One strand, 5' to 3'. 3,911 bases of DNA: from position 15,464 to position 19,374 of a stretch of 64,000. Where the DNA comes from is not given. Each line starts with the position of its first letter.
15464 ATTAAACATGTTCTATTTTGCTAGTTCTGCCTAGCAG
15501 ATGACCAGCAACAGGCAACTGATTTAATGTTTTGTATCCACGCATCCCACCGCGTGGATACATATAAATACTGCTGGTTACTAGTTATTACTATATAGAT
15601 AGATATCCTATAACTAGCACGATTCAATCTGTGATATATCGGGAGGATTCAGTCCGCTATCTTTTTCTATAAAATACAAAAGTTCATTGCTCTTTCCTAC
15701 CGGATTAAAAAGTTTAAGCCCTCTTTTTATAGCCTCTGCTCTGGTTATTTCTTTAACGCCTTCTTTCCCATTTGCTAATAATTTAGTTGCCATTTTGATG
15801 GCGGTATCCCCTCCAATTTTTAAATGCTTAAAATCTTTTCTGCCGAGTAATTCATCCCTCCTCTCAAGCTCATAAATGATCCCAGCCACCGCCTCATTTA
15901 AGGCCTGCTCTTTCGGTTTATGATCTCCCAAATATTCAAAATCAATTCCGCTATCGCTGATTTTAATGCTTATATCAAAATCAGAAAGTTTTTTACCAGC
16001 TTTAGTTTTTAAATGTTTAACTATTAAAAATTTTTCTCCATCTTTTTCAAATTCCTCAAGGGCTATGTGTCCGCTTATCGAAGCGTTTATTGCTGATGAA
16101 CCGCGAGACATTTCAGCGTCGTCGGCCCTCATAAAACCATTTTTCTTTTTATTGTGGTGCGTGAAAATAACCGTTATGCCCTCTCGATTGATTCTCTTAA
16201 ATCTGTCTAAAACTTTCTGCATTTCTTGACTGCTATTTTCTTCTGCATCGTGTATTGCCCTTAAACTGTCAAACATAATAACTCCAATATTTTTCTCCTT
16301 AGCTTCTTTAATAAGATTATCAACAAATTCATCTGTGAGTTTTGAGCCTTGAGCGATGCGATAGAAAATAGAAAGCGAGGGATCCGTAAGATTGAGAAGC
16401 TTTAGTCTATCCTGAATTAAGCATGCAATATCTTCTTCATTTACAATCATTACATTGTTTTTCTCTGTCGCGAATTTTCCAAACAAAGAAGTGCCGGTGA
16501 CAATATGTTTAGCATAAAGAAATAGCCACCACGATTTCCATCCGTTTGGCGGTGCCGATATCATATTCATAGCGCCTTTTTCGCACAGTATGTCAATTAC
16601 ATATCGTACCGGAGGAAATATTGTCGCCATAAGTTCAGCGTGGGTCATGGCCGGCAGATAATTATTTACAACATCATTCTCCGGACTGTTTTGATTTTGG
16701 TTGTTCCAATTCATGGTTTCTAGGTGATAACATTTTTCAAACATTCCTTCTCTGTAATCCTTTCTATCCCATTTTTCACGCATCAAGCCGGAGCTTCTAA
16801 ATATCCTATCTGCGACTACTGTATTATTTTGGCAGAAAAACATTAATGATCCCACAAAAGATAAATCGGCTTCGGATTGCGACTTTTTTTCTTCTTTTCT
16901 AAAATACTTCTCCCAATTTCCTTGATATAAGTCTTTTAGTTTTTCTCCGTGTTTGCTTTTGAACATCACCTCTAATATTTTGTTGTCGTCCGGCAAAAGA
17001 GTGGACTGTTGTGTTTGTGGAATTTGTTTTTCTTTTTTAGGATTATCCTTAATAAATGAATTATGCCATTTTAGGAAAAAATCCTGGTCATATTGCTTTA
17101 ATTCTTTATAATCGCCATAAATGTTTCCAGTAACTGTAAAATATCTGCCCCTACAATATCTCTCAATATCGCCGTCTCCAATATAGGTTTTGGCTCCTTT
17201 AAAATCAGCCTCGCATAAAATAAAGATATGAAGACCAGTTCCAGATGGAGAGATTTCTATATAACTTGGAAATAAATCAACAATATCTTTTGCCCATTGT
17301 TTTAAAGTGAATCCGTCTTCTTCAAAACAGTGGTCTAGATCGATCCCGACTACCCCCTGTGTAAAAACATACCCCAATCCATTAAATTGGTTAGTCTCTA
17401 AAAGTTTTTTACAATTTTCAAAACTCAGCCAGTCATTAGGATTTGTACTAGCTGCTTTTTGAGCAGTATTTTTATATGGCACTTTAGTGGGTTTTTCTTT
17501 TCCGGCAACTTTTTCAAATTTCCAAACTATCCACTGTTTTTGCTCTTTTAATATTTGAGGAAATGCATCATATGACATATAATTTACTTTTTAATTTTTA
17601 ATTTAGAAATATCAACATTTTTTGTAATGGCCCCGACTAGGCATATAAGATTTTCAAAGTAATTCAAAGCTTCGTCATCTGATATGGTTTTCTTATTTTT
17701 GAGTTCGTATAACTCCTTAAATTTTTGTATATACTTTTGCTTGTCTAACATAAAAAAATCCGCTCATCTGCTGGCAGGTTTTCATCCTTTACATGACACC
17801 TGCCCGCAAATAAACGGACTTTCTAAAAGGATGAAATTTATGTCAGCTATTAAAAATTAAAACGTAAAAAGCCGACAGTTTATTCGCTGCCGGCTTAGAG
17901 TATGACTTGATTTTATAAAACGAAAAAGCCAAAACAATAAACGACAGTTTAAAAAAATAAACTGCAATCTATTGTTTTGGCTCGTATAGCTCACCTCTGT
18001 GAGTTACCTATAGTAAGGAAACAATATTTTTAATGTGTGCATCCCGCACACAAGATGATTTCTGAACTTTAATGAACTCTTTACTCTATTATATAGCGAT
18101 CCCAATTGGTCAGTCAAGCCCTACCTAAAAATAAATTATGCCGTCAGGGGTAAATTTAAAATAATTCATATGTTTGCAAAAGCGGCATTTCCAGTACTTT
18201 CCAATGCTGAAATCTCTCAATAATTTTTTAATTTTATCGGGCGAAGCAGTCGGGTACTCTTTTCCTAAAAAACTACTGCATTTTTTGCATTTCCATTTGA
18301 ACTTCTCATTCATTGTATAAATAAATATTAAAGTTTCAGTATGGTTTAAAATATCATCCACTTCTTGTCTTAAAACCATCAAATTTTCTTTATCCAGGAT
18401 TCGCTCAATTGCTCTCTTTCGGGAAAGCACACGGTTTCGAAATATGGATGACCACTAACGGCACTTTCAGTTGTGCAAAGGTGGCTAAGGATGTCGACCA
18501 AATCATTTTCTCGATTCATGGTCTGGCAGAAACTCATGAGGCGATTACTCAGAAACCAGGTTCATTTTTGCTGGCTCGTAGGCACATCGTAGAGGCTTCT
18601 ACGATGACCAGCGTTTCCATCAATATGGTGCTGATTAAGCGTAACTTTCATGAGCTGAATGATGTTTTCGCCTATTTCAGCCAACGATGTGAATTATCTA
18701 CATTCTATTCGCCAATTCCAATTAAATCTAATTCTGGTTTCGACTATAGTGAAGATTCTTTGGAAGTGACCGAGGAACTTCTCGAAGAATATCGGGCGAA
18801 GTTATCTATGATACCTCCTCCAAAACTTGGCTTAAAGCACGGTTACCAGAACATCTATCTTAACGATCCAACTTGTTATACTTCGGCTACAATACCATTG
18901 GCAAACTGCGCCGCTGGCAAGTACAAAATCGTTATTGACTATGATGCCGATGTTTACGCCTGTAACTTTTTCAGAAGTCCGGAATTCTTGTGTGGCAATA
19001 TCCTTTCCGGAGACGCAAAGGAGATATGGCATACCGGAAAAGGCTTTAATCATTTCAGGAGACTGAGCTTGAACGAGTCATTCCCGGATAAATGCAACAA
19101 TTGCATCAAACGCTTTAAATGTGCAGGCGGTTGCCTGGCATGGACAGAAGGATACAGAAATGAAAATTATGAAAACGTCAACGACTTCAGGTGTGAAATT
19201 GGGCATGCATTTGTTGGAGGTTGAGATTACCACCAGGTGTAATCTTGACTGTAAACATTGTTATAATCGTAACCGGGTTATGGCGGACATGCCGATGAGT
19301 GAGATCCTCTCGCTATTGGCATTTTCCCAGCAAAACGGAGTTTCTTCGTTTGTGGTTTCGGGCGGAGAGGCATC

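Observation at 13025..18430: Integrated element with a large serine recombinase and a PrimPol/helicase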

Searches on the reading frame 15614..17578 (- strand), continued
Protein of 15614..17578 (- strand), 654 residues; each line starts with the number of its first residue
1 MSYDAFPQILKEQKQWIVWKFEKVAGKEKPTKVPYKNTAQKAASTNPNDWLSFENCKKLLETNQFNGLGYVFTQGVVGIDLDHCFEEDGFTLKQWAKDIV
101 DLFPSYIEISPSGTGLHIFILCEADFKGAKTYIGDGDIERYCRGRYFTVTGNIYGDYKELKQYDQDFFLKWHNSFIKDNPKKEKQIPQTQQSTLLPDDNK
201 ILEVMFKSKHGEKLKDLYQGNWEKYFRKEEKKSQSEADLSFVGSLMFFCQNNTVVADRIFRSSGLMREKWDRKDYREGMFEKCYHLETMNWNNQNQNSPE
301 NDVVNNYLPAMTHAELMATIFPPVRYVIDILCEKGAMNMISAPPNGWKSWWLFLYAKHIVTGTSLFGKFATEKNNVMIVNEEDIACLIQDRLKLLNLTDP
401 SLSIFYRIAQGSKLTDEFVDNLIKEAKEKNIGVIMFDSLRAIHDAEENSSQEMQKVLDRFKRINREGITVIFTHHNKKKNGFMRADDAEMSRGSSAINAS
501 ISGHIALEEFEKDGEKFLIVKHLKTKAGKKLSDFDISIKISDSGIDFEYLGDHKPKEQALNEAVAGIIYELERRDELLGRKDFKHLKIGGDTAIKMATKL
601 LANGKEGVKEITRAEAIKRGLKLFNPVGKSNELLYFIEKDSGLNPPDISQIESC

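Call 92: search_dna_similar(query=window:15614-17578:-, collection=phages, mode=protein, max_rows=8)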
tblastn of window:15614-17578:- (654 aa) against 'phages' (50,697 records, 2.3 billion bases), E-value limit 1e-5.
Records with a match: 897; places in all: 898; records where one place covers at least 80% of the query: 0.
Best place of each record, by identity: <60% 897.
By first word of the organism name: Mycobacterium 473; Pseudomonas 94; Klebsiella 46; Gordonia 25; Stenotrophomonas 24; Xanthomonas 18; Lactobacillus 17; Listeria 15; Escherichia 15; Rhizobium 14; and 49 more.
By host as written in the record: Mycobacterium smegmatis mc2 155 341; Mycobacterium smegmatis mc#155 77; Pseudomonas aeruginosa 32; - 31; Klebsiella pneumoniae 30; Stenotrophomonas maltophilia 15; Gordonia rubripertincta NRRL B-16540 12; Pseudomonas aeruginosa PAO1 11; and 180 more.
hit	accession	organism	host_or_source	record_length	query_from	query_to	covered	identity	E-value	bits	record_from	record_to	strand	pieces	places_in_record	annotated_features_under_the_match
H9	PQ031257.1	Brenneria phage vb_Bg_BREN6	Brenneria goodwinii FRB 141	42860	1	284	43%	34.6%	6e-29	129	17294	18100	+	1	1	DNA primase | HTH DNA binding protein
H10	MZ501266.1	Erwinia phage AH03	Erwinia billingiae and Pseudomonas ...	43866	3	284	43%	34.8%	2e-29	131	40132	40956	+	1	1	66: DNA primase/polymerase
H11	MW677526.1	Rhodobacter phage RcThunderbird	Rhodobacter capsulatus YW1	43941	7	284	43%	35.1%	4e-32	139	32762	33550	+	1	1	37: DNA helicase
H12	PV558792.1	Variovorax phage VCLv11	Variovorax sp. CL14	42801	1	284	43%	34.3%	1e-31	137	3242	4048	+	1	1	record has no annotation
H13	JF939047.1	Burkholderia phage vB_BceS_KL1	Burkholderia cenocepacia C6433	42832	1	284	43%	34.3%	1e-31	137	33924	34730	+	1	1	primase | transcriptional regulator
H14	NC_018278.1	Burkholderia phage vB_BceS_KL1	Burkholderia cenocepacia C6433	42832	1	284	43%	34.3%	1e-31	137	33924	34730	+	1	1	DNA primase | HTH DNA binding protein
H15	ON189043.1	Xanthomonas phage Langgrundblatt2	Xanthomonas translucens pv. translucens ...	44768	6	284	43%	34.5%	2e-32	140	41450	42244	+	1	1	replicative primase helicase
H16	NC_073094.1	Xanthomonas phage Langgrundblatt2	Xanthomonas translucens pv. translucens ...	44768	6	284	43%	34.5%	2e-32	140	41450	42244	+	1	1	replicative primase helicase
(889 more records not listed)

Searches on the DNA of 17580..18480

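Call 37: search_rna_families(source=window, start=17580, end=18480, threshold=evalue, max_evalue=10, show_alignments=3)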
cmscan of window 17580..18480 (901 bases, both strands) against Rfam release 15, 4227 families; matches with E-value up to 10: 20.
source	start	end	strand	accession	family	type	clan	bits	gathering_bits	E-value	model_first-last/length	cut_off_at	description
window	17925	17982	-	RF03523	mir-4703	Gene; miRNA;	-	32.7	88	9.9e-05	1-61/61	no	mir-4703 microRNA precursor family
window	17863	17979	-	RF01456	VrrA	Gene; antisense;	-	29.8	50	0.0071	1-140/140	no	Vibrio regulatory RNA of OmpA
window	17859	17978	-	RF04312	trpB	Cis-reg;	-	29.5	59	0.07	1-107/107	no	trpB ncRNA motif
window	17864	17981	+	RF04342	Plastid-psbA-1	Cis-reg;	CL00153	26.1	54.3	0.59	1-114/114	no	Plastid-psbA-1 3UTR RNA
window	17763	17981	+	RF00125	IS128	Gene; sRNA;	-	22.7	80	0.033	1-209/209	no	IS128 RNA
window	17867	17965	-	RF01796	frnS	Gene; sRNA;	-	22.4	60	0.28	1-119/119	no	Fumarate/nitrate reductase regulator sRNA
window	17864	17983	-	RF02450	ncr1175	Gene; sRNA;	-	21.6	60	0.26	1-110/110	no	Bacillus sRNA ncr1175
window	17849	17895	-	RF02064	STnc370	Gene; sRNA;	-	21.5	54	4.8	1-71/71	no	Enterobacterial sRNA STnc370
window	17835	17939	-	RF02845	Ref1C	Gene; sRNA;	-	21.3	90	2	1-131/131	no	Enterococcus sRNA 1C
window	18293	18360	-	RF01749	pan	Cis-reg;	-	19.4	36.2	1.3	1-92/92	no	pan motif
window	17752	17825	-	RF04099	MIR837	Gene; miRNA;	-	19.2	117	0.66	1-122/122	no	MIR837 microRNA precursor family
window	17927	17982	+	RF00928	mir-590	Gene; miRNA;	-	18.4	65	1.5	16-72/86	no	mir-590 microRNA precursor family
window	17863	17977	-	RF01859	Phe_leader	Cis-reg; leader;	-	18.4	55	3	1-125/125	no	Phenylalanine leader peptide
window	17906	17994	+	RF04172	MIR8675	Gene; miRNA;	-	17.8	90.8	2.8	1-95/95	no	MIR8675 microRNA precursor family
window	18200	18302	+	RF00472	snosnR55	Gene; snRNA; snoRNA; CD-box;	CL00054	16.8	50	4.7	1-92/92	no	Small nucleolar RNA snR55/Z10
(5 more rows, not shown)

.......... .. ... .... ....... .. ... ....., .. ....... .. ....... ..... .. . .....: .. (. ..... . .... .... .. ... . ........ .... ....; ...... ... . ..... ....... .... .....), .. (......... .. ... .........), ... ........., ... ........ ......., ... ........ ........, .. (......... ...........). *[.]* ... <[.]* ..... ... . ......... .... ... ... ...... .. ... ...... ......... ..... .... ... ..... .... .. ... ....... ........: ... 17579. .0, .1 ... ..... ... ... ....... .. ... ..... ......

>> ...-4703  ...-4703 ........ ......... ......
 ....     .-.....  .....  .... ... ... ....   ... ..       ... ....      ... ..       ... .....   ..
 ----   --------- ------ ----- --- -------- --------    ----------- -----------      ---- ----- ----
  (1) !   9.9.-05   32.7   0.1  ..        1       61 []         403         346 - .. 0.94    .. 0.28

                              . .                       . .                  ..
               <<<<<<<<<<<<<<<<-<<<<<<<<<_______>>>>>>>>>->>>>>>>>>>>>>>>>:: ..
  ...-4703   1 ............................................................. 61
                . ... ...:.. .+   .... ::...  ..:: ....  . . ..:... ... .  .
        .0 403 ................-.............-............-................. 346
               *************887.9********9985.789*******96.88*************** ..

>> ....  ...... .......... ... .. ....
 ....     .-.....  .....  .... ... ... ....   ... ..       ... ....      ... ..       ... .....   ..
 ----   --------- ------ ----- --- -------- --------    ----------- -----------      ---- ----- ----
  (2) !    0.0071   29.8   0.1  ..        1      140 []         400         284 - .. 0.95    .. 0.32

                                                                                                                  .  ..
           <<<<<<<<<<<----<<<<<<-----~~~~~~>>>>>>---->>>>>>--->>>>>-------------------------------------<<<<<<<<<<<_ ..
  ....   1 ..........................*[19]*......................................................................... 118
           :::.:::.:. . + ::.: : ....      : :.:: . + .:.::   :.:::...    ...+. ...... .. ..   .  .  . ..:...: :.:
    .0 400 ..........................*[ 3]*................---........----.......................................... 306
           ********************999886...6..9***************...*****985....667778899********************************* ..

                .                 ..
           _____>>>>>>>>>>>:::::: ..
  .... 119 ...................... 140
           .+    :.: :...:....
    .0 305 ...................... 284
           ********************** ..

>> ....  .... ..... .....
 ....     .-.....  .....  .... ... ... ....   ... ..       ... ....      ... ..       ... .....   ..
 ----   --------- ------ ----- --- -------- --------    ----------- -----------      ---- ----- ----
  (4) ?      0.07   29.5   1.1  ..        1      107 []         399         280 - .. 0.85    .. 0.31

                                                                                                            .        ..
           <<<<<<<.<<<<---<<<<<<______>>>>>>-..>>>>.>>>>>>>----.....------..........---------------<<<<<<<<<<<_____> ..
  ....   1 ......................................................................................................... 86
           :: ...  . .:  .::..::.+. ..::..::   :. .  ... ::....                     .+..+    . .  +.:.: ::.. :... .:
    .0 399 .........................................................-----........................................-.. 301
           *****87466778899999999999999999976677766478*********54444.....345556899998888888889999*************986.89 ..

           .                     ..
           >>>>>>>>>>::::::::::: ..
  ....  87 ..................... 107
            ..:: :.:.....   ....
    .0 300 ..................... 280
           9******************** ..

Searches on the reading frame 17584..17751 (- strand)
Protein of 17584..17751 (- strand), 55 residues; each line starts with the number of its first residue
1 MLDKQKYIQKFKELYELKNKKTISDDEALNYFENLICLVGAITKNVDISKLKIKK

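Call 6: search_protein_families(library=pfam, proteins=[window:17584-17751:-], max_evalue=0.01)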
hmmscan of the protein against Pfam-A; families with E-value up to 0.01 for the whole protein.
window:17584-17751:- (55 aa): 0 families

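Call 25: search_protein_families(library=ncbifam, proteins=[window:17584-17751:-], max_evalue=0.01)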
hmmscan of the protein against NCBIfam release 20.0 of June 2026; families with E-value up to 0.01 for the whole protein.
window:17584-17751:- (55 aa): 0 families

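Call 26: search_protein_families(library=phrogs, proteins=[window:17584-17751:-], max_evalue=0.01)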
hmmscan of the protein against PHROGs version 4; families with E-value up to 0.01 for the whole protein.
window:17584-17751:- (55 aa): 0 families

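Call 93: predict_structure(protein=window:17584-17751:-)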
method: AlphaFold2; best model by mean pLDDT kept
length: 55 residues; sequences in the alignment: 1
mean_pLDDT: 78.7   pTM: 0.50
mean pLDDT of the five models: 78.7, 78.2, 74.8, 71.8, 67.4
residues with pLDDT >= 90: 0; 70-90: 45; 50-70: 10; < 50: 0
segments of 3 or more residues with pLDDT < 50: none
pLDDT, mean of each block of 10 residues (from residue 1): 74 85 85 82 75 65
secondary structure, 60 per line:
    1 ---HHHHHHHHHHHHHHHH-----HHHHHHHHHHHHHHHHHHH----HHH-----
elements in order: H4-19 H25-43
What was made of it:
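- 17584..17751 (-): 55-aa two-helix protein. It is a conserved core gene that sits upstream of the replication gene. The structure model is a helical hairpin (call 93).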

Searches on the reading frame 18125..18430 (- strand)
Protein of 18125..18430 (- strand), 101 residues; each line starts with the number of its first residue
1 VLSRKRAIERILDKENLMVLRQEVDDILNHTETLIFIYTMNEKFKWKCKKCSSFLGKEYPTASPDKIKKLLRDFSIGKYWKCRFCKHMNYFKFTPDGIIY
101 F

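Call 6: search_protein_families(library=pfam, proteins=[window:18125-18430:-], max_evalue=0.01)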
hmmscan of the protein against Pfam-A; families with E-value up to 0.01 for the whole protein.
window:18125-18430:- (101 aa): 2 families
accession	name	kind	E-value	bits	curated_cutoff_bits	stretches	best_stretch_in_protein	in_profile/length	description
PF04810.20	zf-Sec23_Sec24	-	0.0027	18.1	25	1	77-91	21-35/39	Sec23/Sec24 zinc finger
PF12760.12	Zn_ribbon_IS1595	-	0.0077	16.6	25.4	0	38-52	30-44/46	Transposase zinc-ribbon domain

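Call 25: search_protein_families(library=ncbifam, proteins=[window:18125-18430:-], max_evalue=0.01)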
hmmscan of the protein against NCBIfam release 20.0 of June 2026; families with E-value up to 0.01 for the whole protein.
window:18125-18430:- (101 aa): 0 families

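Call 26: search_protein_families(library=phrogs, proteins=[window:18125-18430:-], max_evalue=0.01)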
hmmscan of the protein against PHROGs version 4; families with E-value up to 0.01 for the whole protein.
window:18125-18430:- (101 aa): 0 families

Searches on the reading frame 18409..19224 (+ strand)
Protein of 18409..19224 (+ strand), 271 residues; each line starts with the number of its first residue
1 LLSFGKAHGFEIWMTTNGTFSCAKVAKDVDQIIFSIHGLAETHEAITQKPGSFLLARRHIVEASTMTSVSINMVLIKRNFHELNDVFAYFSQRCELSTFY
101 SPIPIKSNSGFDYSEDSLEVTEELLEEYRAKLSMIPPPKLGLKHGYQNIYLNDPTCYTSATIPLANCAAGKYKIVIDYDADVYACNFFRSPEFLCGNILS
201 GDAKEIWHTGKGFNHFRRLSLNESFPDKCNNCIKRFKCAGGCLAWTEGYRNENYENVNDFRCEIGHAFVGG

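Call 6: search_protein_families(library=pfam, proteins=[window:18409-19224:+], max_evalue=0.01)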
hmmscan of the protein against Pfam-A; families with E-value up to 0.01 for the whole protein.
window:18409-19224:+ (271 aa): 1 family
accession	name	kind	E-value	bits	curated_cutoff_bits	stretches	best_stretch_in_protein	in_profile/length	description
PF13186.11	SPASM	-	7.9e-09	36.1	21.5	1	167-232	1-66/67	Iron-sulfur cluster-binding domain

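Call 25: search_protein_families(library=ncbifam, proteins=[window:18409-19224:+], max_evalue=0.01)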
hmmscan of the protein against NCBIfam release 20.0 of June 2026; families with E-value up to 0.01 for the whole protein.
window:18409-19224:+ (271 aa): 28 families (the best 25 are shown)
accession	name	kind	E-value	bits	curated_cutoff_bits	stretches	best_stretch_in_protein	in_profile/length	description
TIGR03962.1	mycofact_rSAM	equivalog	6.8e-16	58.3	265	1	5-244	81-315/339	mycofactocin radical SAM maturase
TIGR04085.1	rSAM_more_4Fe4S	domain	4.5e-11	43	27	1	167-258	1-89/93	SPASM domain-containing protein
NF050035.1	rSAM_WgK_link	exception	8e-11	41.5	650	1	166-244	268-345/367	radical SAM/SPASM peptide maturase WgkB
TIGR04545.1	rSAM_ahbD_hemeb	equivalog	1.7e-10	40.8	500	2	167-244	249-319/339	heme b synthase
TIGR03913.1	rad_SAM_trio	equivalog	1.5e-09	36.8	591.75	1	28-246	116-338/477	GDL motif peptide-associated radical SAM/SPASM maturase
NF047865.1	rSAM_PapB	equivalog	1.4e-08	34.4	340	1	10-245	89-319/330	PapB family radical SAM/SPASM ranthipeptide maturase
TIGR03942.1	sulfatase_rSAM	equivalog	1.7e-08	34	349.45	1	171-259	255-341/363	anaerobic sulfatase maturase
NF010308.0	PRK13745.1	equivalog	2.1e-08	33.5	484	1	173-243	285-353/412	anaerobic sulfatase-maturation protein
TIGR03974.1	rSAM_six_Cys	equivalog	5.1e-08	32.2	425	1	148-264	331-437/451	thioether cross-link-forming SCIFF peptide maturase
NF045574.1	sacti_mat_StsB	exception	5.9e-08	32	625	1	8-245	168-398/466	StsB family radical SAM/SPASM domain sactipeptide maturase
TIGR04340.1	rSAM_ACGX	hypoth_equivalog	6.8e-08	32.1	400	1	29-256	108-333/341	radical SAM/SPASM domain protein, ACGX system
NF041298.1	rSAM_mat_DynA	equivalog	6.9e-08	31.8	450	1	161-263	246-340/356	dynobactin maturation radical SAM/SPASM protein DynA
TIGR04053.2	TIGR04053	equivalog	1.9e-07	30.7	395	1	28-90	109-173/366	TIGR04053 family radical SAM/SPASM domain-containing protein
NF040492.1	not_ScfB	exception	3.9e-07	29.3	855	1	14-246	186-419/450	ScfB-related radical SAM/SPASM orphan maturase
TIGR04303.1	GeoRSP_rSAM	equivalog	9.8e-07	28.6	400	1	49-244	125-308/325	GeoRSP system radical SAM/SPASM protein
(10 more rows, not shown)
